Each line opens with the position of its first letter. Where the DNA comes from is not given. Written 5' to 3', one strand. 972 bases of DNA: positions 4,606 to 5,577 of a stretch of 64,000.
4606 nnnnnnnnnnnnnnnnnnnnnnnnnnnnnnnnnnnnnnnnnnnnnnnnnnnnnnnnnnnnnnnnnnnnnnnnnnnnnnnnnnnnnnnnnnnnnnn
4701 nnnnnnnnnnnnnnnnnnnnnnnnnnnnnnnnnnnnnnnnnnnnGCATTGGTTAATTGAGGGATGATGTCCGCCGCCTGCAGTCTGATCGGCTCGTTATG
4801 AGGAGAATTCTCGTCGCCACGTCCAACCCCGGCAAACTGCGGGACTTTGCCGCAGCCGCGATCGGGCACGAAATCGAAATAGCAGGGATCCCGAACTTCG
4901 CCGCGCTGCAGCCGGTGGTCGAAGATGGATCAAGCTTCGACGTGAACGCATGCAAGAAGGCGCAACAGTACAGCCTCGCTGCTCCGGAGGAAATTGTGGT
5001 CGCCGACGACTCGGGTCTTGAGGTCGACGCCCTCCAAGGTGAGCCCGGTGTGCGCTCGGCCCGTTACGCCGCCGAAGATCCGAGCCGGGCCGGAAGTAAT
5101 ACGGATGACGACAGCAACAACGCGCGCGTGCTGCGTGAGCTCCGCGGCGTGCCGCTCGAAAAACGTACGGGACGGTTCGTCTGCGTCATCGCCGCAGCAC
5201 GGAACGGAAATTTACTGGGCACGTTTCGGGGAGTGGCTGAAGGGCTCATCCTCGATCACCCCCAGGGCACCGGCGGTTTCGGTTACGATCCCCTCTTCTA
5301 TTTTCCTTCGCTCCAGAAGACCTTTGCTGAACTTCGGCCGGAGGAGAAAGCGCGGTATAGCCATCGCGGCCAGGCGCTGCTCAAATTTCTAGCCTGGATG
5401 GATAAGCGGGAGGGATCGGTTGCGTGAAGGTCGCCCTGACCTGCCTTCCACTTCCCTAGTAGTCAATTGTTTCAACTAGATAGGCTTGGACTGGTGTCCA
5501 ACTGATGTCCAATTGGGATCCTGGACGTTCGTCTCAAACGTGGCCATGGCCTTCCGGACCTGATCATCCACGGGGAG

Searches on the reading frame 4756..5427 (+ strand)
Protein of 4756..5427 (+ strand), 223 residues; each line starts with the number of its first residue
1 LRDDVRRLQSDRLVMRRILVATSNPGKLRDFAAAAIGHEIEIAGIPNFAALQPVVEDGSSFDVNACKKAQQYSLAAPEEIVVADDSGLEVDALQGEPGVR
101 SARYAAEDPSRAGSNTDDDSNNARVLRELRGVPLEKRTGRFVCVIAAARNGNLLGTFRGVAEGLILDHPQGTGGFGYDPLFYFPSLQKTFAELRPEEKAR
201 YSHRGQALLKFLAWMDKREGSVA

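Call 24: search_protein_families(library=pfam, proteins=[window:4756-5427:+], max_evalue=0.001)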
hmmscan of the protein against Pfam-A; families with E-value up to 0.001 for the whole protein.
window:4756-5427:+ (223 aa): 1 family
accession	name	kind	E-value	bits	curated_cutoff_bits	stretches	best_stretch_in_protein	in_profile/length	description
PF01725.21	Ham1p_like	-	6.5e-56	189.6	22.5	1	18-214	1-186/186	Ham1 family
